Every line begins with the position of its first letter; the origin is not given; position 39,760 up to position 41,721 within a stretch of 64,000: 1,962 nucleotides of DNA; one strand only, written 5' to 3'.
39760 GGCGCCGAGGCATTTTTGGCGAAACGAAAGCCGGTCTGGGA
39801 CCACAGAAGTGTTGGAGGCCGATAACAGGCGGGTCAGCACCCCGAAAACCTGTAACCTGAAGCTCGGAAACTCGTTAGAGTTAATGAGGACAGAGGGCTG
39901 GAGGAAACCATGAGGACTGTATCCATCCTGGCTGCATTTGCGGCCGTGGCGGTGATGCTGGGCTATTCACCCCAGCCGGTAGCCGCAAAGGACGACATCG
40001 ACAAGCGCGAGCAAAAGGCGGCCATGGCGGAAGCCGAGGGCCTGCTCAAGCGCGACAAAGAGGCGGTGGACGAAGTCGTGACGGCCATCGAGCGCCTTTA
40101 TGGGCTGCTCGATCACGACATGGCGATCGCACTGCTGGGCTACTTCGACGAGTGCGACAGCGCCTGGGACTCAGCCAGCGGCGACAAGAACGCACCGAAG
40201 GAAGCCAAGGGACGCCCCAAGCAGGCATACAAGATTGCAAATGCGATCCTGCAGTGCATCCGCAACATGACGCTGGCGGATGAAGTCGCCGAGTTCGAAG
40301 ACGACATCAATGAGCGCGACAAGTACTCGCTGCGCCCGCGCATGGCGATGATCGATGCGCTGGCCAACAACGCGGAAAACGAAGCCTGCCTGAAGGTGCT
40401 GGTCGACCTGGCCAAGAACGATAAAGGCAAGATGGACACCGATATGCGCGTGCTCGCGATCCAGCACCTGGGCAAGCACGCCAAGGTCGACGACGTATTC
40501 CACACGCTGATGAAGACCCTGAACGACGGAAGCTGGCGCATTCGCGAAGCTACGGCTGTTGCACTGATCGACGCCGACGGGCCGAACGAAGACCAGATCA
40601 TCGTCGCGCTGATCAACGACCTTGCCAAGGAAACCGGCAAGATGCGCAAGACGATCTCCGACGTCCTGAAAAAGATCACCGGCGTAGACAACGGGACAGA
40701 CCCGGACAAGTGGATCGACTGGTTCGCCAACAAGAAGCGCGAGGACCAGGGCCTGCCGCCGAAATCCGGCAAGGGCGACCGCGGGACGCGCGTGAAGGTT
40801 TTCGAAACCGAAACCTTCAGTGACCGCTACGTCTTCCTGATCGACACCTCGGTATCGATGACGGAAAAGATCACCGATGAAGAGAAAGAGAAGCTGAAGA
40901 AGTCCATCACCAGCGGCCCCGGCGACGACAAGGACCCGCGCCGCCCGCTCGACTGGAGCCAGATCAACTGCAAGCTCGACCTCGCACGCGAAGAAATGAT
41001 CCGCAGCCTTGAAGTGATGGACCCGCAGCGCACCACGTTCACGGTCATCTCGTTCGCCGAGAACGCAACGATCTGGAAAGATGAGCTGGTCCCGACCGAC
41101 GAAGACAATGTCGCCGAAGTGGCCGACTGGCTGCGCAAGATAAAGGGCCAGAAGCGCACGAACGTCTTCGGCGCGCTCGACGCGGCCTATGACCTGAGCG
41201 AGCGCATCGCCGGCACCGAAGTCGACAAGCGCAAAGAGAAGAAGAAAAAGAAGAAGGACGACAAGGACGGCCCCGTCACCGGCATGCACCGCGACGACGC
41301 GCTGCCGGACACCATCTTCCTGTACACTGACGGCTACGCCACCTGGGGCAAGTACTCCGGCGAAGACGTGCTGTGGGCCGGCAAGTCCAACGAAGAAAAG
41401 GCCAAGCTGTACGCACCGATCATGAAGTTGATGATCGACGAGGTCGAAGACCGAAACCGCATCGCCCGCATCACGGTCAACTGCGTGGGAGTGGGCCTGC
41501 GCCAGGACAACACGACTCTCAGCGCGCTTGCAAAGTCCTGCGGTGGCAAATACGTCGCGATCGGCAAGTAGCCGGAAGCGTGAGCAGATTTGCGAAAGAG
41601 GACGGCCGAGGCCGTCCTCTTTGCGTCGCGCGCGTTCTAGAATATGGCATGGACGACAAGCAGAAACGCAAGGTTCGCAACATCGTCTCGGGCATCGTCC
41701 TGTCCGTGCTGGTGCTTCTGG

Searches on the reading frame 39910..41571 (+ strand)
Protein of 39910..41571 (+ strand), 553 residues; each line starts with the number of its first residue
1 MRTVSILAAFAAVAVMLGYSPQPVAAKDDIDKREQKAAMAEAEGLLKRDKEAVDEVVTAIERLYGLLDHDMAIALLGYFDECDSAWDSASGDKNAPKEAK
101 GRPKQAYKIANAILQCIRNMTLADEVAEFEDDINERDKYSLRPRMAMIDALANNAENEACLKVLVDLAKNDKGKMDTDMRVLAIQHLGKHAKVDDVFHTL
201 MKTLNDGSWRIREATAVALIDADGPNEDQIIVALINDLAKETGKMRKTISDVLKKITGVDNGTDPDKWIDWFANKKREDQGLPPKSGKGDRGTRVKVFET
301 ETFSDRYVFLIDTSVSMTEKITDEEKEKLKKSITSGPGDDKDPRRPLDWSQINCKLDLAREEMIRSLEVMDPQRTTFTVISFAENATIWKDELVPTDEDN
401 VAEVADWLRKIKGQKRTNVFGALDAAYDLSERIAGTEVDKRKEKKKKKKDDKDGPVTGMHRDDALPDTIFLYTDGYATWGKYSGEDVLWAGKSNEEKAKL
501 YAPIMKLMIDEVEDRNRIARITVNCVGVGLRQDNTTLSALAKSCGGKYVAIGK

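Call 3: search_protein_families(library=pfam, proteins=[window:39910-41571:+], max_evalue=0.1)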
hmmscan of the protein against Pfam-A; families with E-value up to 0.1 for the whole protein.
window:39910-41571:+ (553 aa): 6 families
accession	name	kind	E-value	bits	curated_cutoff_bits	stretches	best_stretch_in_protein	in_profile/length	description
PF00092.34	VWA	-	1.3e-05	26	23.8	0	361-429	25-91/174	von Willebrand factor type A domain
PF13519.12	VWA_2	-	6e-05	24.1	27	0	357-433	22-92/107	von Willebrand factor type A domain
PF13646.12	HEAT_2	-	6.3e-05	23.6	27.7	1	175-236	12-72/88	HEAT repeats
PF13768.12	VWA_3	-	0.0012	19.3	27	0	509-549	116-154/155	von Willebrand factor type A domain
PF01347.28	Vitellogenin_N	-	0.0055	15.8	24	1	108-190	477-559/590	Lipoprotein amino terminal region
PF02985.28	HEAT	-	0.023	15.4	23.5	0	198-219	3-24/31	HEAT repeat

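Call 4: search_protein_families(library=ncbifam, proteins=[window:39910-41571:+], max_evalue=0.1)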
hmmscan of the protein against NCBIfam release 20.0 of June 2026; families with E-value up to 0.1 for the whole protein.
window:39910-41571:+ (553 aa): 3 families
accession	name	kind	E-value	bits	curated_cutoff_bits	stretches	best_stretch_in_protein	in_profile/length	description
TIGR03788.1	marine_srt_targ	equivalog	0.0039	15.7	551.65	1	359-428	292-360/629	marine proteobacterial sortase target protein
NF010374.0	PRK13800.1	equivalog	0.0095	14.2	1196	1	116-253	735-863/898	fumarate reductase/succinate dehydrogenase flavoprotein subunit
NF058515.1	phyc_lyase_CpcF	equivalog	0.091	12.3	220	0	185-222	125-162/200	C-phycocyanin alpha-cysteine-84 phycocyanobilin lyase subunit CpcF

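Call 68: search_protein_families(library=padloc, proteins=[window:39910-41571:+], max_evalue=0.001)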
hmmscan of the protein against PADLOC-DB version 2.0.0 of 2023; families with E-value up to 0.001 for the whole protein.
window:39910-41571:+ (553 aa): 1 family
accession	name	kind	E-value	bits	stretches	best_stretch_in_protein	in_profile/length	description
PDLC02919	HEAT-ARM_XIII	-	0.00073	15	0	176-226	398-449/1972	-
